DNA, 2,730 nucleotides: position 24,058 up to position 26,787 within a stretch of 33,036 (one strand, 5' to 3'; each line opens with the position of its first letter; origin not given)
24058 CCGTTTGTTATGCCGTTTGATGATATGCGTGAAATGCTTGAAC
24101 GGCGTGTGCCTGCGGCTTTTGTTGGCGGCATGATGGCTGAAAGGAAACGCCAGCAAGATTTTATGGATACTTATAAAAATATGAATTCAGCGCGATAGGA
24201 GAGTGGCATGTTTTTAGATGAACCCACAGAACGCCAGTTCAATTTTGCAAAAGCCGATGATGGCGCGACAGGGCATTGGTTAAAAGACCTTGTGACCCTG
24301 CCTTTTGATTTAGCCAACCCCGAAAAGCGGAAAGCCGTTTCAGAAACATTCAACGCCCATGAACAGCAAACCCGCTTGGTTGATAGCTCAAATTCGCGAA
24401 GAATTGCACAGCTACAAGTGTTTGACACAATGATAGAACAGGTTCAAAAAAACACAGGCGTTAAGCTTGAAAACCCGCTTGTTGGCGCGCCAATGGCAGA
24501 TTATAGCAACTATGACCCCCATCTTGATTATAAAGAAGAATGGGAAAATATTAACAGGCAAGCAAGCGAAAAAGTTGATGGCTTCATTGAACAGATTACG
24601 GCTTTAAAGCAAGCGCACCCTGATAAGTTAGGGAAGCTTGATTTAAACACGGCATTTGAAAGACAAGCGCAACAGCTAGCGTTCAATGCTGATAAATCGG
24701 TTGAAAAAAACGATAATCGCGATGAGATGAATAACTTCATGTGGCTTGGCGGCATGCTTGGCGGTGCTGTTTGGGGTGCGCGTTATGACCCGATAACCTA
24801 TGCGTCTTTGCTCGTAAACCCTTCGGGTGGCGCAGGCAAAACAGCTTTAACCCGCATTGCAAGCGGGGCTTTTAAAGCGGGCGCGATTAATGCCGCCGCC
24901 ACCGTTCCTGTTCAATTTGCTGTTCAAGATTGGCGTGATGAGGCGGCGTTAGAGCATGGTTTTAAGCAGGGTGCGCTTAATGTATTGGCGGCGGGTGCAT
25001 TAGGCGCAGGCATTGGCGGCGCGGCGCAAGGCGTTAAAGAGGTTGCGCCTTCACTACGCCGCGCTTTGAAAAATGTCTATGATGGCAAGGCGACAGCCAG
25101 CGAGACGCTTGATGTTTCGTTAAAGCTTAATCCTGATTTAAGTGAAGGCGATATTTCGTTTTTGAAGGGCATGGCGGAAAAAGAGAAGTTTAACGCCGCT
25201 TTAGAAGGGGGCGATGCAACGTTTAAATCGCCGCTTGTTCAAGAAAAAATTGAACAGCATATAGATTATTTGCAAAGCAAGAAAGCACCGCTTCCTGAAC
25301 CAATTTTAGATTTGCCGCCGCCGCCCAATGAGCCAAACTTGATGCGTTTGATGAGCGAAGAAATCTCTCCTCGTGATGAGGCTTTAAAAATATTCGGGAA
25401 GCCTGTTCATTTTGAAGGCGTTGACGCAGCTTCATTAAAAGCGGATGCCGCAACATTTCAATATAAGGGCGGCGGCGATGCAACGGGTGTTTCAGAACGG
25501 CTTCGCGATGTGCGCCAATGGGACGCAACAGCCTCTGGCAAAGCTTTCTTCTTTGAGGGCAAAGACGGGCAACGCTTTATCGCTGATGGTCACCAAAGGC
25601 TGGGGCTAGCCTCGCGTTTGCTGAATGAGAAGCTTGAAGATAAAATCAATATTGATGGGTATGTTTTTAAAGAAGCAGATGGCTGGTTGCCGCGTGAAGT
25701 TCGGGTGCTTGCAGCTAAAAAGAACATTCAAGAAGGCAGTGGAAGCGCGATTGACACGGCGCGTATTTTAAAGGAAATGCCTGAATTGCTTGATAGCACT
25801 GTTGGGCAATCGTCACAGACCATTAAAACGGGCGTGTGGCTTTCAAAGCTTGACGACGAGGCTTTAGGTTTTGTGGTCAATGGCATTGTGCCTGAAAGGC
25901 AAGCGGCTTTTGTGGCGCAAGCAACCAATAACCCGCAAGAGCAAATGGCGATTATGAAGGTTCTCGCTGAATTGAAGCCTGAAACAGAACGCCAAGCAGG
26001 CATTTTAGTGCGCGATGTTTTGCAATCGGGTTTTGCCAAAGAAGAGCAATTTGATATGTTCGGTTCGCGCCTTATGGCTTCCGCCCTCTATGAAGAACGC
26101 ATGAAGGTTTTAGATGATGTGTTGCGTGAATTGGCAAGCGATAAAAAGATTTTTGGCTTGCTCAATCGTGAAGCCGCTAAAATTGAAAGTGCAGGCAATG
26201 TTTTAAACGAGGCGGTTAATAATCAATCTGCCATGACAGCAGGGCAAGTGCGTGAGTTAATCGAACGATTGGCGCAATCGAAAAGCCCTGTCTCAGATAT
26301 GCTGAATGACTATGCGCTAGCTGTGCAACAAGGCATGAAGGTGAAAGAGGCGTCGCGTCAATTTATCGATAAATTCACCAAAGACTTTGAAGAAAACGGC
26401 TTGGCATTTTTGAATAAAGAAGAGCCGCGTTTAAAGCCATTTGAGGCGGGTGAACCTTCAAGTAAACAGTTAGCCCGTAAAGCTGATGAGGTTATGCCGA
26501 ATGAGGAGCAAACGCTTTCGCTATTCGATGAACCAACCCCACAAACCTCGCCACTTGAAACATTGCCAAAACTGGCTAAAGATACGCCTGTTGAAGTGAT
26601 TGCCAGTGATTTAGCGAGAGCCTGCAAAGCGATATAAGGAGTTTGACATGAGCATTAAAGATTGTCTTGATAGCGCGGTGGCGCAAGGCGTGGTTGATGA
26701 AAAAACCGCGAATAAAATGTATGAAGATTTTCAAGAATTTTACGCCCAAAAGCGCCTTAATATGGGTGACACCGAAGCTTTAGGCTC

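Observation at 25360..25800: ParB/sulfiredoxin-like DGHQR domain embedded in an ejected internal-virion protein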

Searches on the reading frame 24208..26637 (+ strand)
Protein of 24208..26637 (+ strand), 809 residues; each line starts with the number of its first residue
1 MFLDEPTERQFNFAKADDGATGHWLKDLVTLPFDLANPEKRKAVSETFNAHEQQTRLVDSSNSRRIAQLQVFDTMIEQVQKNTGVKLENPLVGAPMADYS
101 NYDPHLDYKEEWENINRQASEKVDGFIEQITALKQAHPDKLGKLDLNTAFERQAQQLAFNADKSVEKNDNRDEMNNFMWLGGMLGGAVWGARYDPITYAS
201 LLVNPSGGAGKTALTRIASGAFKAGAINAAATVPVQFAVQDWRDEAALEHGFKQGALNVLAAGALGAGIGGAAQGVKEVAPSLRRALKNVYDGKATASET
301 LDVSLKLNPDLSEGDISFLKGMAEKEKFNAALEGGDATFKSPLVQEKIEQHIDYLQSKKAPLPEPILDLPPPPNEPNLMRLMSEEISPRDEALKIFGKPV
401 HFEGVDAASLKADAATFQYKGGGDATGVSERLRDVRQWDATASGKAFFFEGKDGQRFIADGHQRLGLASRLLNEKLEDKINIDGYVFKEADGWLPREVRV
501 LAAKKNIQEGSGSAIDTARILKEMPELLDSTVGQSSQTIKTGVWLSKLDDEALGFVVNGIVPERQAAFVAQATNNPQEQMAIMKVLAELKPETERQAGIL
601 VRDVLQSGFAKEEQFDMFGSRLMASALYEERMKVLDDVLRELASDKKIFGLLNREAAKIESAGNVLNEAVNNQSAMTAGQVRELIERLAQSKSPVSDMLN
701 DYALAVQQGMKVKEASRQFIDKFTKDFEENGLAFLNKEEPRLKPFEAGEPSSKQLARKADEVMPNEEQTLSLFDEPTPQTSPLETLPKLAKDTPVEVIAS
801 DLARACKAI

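Call 3: search_protein_families(library=pfam, proteins=[window:24208-26637:+], max_evalue=1)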
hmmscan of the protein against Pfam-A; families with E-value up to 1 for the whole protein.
window:24208-26637:+ (809 aa): 1 family
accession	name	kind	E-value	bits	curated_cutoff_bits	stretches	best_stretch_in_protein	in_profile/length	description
PF15171.11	Spexin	-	0.13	13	27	1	431-478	4-48/90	Neuropeptide secretory protein family, NPQ, spexin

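Call 4: search_protein_families(library=phrogs, proteins=[window:24208-26637:+], max_evalue=0.01)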
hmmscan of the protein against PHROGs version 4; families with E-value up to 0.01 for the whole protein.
window:24208-26637:+ (809 aa): 3 families
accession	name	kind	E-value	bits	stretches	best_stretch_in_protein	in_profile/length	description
phrog_10691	-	unknown function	7.2e-45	153.1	1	407-728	731-1043/3925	-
phrog_342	-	head and packaging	1e-11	44.7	1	152-711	284-498/1235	internal virion protein with endolysin domain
phrog_21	-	head and packaging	2.8e-11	42.9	1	405-717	1021-1336/1362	portal protein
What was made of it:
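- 24208..26637 (+): Whole gene, 809 aa: putative internal virion (core/ejection-slot) protein with a central ParB-like module. PHROG hits: phrog_10691 (E 7e-45), phrog_342 'internal virion protein with endolysin domain' (E 1e-11) and phrog_21 (call 4).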

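Call 7: search_dna_similar(query=window:24208-26637:+, collection=phages, mode=protein, max_rows=30)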
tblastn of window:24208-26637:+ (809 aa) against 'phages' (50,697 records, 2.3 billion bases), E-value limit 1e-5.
Records with a match: 20; places in all: 20; records where one place covers at least 80% of the query: 0.
Best place of each record, by identity: <60% 20.
By first word of the organism name: Prochlorococcus 17; Dunaliella 2; Ruegeria 1.
By host as written in the record: Prochlorococcus sp. MED4 17; Dunaliella viridis var. palmelloides Teodoresco (Chlorophyta) 2; Ruegeria mobilis 1.
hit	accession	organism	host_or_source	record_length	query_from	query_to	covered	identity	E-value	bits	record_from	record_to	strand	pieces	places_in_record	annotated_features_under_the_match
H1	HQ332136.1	Dunaliella viridis virus SI2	Dunaliella viridis var. palmelloides ...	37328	401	753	44%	32.8%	3e-45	182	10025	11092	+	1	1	hypothetical protein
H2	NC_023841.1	Dunaliella viridis virus SI2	Dunaliella viridis var. palmelloides ...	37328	401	753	44%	32.8%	3e-45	182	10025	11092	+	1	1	hypothetical protein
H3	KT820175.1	Ruegeria phage 45A6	Ruegeria mobilis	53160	408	712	38%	37.1%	8e-46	184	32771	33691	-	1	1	hypothetical protein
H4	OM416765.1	Prochlorococcus phage P-SCSP1c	Prochlorococcus sp. MED4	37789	380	739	44%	21.4%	7e-9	66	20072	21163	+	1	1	hypothetical protein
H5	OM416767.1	Prochlorococcus phage P-SCSP1f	Prochlorococcus sp. MED4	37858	380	739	44%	21.4%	2e-8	65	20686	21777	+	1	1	hypothetical protein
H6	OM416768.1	Prochlorococcus phage P-SCSP1g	Prochlorococcus sp. MED4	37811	380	739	44%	21.1%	7e-9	66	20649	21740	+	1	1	hypothetical protein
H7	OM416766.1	Prochlorococcus phage P-SCSP1d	Prochlorococcus sp. MED4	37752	380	739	44%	21.1%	2e-8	65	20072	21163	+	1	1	hypothetical protein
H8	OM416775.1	Prochlorococcus phage P-SCSP1o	Prochlorococcus sp. MED4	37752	380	739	44%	21.1%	2e-8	65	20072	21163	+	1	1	hypothetical protein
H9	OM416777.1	Prochlorococcus phage P-SCSP1q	Prochlorococcus sp. MED4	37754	380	739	44%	21.1%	2e-8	65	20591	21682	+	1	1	hypothetical protein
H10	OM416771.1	Prochlorococcus phage P-SCSP1k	Prochlorococcus sp. MED4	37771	380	739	44%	21.1%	2e-8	65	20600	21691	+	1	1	hypothetical protein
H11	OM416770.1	Prochlorococcus phage P-SCSP1i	Prochlorococcus sp. MED4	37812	380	739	44%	21.1%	2e-8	65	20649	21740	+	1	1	hypothetical protein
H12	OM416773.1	Prochlorococcus phage P-SCSP1m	Prochlorococcus sp. MED4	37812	380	739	44%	21.1%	2e-8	65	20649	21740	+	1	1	hypothetical protein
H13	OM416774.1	Prochlorococcus phage P-SCSP1n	Prochlorococcus sp. MED4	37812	380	739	44%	21.1%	2e-8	65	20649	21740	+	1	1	hypothetical protein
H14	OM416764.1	Prochlorococcus phage P-SCSP1b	Prochlorococcus sp. MED4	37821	380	739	44%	21.1%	2e-8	65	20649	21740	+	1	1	hypothetical protein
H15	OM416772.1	Prochlorococcus phage P-SCSP1l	Prochlorococcus sp. MED4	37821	380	739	44%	21.1%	2e-8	65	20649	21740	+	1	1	hypothetical protein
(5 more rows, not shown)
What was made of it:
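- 26053..26427 (+): C-terminal helical region conserved together with the ParB module (aa 616-740). The conserved block seen by tblastn and PHROG runs to about aa 730-750 (calls 4, 7).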

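Call 8: search_solved_structures(query=window:24208-26637:+, max_evalue=10, show_alignments=3)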
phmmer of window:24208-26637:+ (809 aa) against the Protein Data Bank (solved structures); distinct sequences matched with E-value up to 10: 1.
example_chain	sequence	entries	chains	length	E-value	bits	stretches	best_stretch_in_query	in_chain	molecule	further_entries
9y6s_6u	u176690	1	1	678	1.2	10.7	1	185-254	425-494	Actin-like protein, putative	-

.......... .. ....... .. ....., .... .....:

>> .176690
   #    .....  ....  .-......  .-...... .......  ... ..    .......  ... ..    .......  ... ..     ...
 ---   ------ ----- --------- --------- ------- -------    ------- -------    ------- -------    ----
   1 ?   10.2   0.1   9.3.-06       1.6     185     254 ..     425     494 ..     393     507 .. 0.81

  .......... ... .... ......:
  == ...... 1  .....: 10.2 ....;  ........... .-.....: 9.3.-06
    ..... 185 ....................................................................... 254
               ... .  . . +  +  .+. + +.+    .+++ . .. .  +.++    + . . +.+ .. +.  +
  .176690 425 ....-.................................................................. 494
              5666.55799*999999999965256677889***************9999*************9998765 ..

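Call 9: find_homologous_proteins(query=window:24208-26637:+, max_evalue=0.001)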
Query window:24208-26637:+ (809 aa): 45 proteins with E <= 0.001 among 8000 candidates.
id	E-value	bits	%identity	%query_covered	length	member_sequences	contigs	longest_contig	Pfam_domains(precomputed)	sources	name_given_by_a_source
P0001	0.0e+0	1789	100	100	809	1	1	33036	-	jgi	jgi:hypothetical protein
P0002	7.8e-130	453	37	93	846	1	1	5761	-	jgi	-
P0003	5.5e-125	437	38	88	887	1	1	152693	-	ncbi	-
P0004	8.3e-122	426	36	93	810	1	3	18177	-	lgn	-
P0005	6.7e-121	423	37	95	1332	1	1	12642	PF26092.1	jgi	jgi:hypothetical protein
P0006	8.4e-119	416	38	95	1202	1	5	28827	-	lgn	-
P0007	1.3e-118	416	37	90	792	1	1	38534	-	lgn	-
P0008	1.2e-114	403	36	92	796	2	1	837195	-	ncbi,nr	ncbi:hypothetical protein GCM10007285_03600 [Stappia taiwanensis]|nr:hypothetical protein GCM1000728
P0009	8.9e-113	396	35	90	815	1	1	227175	-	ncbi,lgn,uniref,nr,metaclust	ncbi:hypothetical protein [Pseudovibrio sp. POLY-S9]|uniref:hypothetical protein n=1 Tax=Pseudovibri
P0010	1.6e-111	392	34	93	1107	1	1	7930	-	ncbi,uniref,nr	ncbi:hypothetical protein AC629_42135 [Bradyrhizobium sp. NAS80.1]|uniref:hypothetical protein n=1 T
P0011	2.9e-108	381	41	34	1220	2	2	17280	-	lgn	-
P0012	3.9e-99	351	45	45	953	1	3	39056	-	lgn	-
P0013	5.3e-99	351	34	86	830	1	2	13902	-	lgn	-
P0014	4.0e-98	348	32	91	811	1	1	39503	-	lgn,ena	-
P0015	5.1e-98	348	41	50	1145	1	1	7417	PF18760.8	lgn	-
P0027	3.5e-58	216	33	66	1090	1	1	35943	PF06414.19,PF13671.13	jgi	-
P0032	4.4e-54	202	39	37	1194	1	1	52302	PF18812.7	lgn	-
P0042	1.1e-30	125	24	69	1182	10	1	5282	PF04607.24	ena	-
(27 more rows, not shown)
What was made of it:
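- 24208..26637 (+): Identical to P0001 (call 9).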

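Call 20: get_annotated_region(hit=H3, flank=9000)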
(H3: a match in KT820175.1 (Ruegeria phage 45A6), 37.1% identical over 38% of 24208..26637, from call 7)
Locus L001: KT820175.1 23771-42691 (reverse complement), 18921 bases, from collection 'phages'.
description: Ruegeria phage 45A6, complete genome.
organism: Ruegeria phage 45A6 (NCBI taxid 1851646)
taxonomy: Viruses; Duplodnaviria; Heunggongvirae; Uroviricota; Caudoviricetes
host: Ruegeria mobilis; source: -; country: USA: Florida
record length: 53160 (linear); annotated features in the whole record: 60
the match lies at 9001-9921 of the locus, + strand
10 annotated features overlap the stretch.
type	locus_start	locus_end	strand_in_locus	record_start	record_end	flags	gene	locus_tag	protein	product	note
CDS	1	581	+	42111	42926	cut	-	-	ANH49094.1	hypothetical protein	-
CDS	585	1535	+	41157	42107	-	-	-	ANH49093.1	hypothetical protein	-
CDS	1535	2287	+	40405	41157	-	-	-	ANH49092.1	tail fibers protein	-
CDS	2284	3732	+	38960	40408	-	-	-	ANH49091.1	hypothetical protein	-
CDS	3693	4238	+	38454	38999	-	-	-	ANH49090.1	hypothetical protein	-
CDS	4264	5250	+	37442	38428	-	-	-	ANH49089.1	hypothetical protein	-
CDS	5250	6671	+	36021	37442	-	-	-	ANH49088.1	hypothetical protein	-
CDS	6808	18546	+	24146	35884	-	-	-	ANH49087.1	hypothetical protein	-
CDS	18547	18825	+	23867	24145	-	-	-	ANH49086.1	hypothetical protein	-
CDS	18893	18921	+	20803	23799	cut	-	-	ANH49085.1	hypothetical protein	-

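Call 21: get_annotated_region(hit=H1, flank=9000)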
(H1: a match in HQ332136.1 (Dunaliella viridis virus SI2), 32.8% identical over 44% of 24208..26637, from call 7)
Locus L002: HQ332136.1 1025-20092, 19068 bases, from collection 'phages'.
description: Dunaliella viridis virus SI2 genomic sequence.
organism: Dunaliella viridis virus SI2 (NCBI taxid 754069)
taxonomy: Viruses; Duplodnaviria; Heunggongvirae; Uroviricota; Caudoviricetes
host: Dunaliella viridis var. palmelloides Teodoresco (Chlorophyta); source: Crimea, Black Sea near Sevastopol, Martinova Bay; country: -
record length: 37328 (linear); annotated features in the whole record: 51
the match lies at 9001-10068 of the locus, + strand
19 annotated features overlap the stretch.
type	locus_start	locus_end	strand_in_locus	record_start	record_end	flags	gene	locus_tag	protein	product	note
CDS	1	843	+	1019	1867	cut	-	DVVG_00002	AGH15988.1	hypothetical protein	-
CDS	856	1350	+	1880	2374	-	-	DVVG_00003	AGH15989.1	hypothetical protein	-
CDS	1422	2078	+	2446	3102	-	-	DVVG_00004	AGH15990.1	hypothetical protein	-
CDS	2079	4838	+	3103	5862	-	-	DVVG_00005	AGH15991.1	hypothetical protein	-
CDS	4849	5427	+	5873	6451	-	-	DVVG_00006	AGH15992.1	hypothetical protein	-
CDS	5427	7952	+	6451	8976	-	-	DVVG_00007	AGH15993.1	hypothetical protein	-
CDS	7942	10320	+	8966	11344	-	-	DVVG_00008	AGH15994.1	hypothetical protein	-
CDS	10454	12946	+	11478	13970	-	-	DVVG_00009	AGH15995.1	hypothetical protein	-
CDS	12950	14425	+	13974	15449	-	-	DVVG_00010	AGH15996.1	hypothetical protein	-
CDS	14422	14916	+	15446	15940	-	-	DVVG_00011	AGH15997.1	hypothetical protein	-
CDS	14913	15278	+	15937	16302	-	-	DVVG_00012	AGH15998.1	hypothetical protein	-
CDS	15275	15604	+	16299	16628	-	-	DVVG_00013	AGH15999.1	hypothetical protein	-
CDS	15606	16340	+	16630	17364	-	-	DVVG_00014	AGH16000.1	hypothetical protein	-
CDS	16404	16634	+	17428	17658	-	-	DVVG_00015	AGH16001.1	hypothetical protein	-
CDS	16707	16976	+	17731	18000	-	-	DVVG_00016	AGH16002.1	hypothetical protein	-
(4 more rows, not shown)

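Call 24: search_protein_families(library=pfam, proteins=[L001:6808-18546:+, P0005, P0015, P0027, P0032, P0042], max_evalue=0.01)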
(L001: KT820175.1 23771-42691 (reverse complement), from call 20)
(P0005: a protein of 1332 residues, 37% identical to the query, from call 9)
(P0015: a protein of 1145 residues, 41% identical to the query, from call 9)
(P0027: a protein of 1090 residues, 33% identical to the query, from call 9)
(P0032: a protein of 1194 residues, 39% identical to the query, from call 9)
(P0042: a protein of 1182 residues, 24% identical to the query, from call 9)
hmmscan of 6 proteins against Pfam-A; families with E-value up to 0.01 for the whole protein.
L001:6808-18546:+ (3912 aa): 10 families
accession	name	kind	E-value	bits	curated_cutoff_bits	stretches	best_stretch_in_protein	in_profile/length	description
PF18857.6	LPD38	-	1.4e-50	172.5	27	1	3604-3798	3-188/189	Large polyvalent protein associated domain 38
PF13508.13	Acetyltransf_7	-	8.4e-08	32.9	27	1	2700-2765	30-84/84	Acetyltransferase (GNAT) domain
PF00583.31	Acetyltransf_1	-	4.8e-06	27.3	20.7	1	2698-2763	58-116/116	Acetyltransferase (GNAT) family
PF05175.20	MTS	-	6.2e-06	26.4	23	1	2421-2476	83-142/170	Methyltransferase small domain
PF04851.21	ResIII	-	2.5e-05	24.7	22.5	1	1769-1869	25-140/164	Type III restriction enzyme, res subunit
PF13673.13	Acetyltransf_10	-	0.00035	21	23.6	1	2701-2766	53-110/128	Acetyltransferase (GNAT) domain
PF00271.37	Helicase_C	-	0.00036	21.2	23.5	1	2168-2252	34-110/110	Helicase conserved C-terminal domain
PF08241.18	Methyltransf_11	-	0.0022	19.1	21.2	0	2382-2471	1-94/95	Methyltransferase domain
PF13871.12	Helicase_C_4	-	0.0075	16.5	30.5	0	2200-2278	59-139/271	C-terminal domain on Strawberry notch homologue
PF13245.12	AAA_19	-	0.008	16.8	25.1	0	1770-1867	14-103/134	AAA domain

P0005 (1332 aa): 0 families

P0015 (1145 aa): 1 family
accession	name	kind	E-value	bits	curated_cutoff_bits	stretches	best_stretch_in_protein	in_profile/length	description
PF18760.7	ART-PolyVal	-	9.8e-11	43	31.2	1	933-1094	6-134/140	ADP-Ribosyltransferase in polyvalent proteins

P0027 (1090 aa): 3 families
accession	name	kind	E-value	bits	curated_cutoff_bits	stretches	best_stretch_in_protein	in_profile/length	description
PF06414.18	Zeta_toxin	-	3.2e-38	131.6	22.3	1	725-903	6-188/199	Zeta toxin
PF13671.12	AAA_33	-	6.5e-10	39.9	27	1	740-884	3-141/143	AAA domain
PF07931.18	CPT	-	4.3e-05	23.8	22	1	740-868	5-133/172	Chloramphenicol phosphotransferase-like protein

P0032 (1194 aa): 1 family
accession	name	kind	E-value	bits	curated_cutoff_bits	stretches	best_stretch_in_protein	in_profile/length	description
PF18812.6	PBECR3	-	1.1e-14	54.8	30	1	799-899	17-110/115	phage-Barnase-EndoU-ColicinE5/D-RelE like nuclease3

P0042 (1182 aa): 1 family
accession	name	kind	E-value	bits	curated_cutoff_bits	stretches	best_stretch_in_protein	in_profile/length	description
PF04607.23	RelA_SpoT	-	2.4e-13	50.8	27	1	928-1042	2-111/113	Region found in RelA / SpoT proteins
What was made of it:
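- ART-PolyVal, Zeta toxin, PBECR3 and RelA_SpoT domains (calls 9, 24). The giant 3,912-aa protein of Ruegeria phage 45A6 (calls 20, 24).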

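Call 30: predict_structure(alignment_id=A1)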
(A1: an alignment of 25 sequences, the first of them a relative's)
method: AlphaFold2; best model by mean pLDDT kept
length: 809 residues; sequences in the alignment: 25
mean_pLDDT: 75.7   pTM: 0.47
mean pLDDT of the five models: 75.7, 74.5, 72.7, 70.4, 70.2
residues with pLDDT >= 90: 296; 70-90: 248; 50-70: 124; < 50: 141
segments of 3 or more residues with pLDDT < 50: 1-7, 9-18, 98-102, 332-346, 357-370, 611-616, 619-624, 652-675, 739-751, 762-791
pLDDT, mean of each block of 10 residues (from residue 1): 40 44 67 84 95 95 93 96 95 63 59 81 93 95 86 95 94 87 90 83 60 71 82 89 95 86 79 65 58 67 64 75 66 38 47 49 40 74 77 88 94 80 68 89 91 95 91 94 96 95 91 92 86 78 94 92 95 92 94 92 81 48 64 92 65 45 37 50 80 86 93 94 86 67 41 49 39 37 42 63 72
secondary structure, 60 per line:
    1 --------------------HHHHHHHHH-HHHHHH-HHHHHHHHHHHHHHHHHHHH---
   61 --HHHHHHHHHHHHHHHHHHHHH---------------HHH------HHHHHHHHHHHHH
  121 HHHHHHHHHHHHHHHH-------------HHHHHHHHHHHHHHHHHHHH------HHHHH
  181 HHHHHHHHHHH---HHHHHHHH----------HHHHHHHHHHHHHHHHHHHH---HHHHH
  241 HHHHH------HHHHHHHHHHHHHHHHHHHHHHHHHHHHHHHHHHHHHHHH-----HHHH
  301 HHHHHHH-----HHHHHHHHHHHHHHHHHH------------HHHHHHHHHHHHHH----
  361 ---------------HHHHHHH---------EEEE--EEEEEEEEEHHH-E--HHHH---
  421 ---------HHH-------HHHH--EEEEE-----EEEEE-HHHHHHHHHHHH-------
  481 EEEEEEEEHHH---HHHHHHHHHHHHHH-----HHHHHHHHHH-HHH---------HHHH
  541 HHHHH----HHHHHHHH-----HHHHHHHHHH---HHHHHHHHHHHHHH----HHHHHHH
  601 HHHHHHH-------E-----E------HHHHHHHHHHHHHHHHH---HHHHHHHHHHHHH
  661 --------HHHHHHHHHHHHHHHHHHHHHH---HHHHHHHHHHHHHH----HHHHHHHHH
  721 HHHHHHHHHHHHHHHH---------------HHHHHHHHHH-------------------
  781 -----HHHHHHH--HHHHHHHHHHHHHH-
elements in order (helices of 4 or more, strands of 3 or more residues): H21-29 H31-36 H38-57 H63-83 H108-136 H150-169 H176-191 H195-202 H213-232 H236-245 H252-291 H297-307 H313-330 H343-356 H376-382 E392-395 E398-406 H414-417 H440-443 E446-450 E456-460 H462-473 E481-488 H495-508 H514-523 H537-545 H550-557 H563-572 H576-589 H594-607 H628-644 H648-660 H669-690 H694-707 H712-736 H752-761 H786-792 H795-808
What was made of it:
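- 24718..25107 (+): Gly/Ala-rich, moderately hydrophobic helical region (aa 171-300). Predicted helical (call 30).
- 26053..26427 (+): Helices 628-736 in the model (call 30).
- A helical region follows that could dimerise (call 30).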
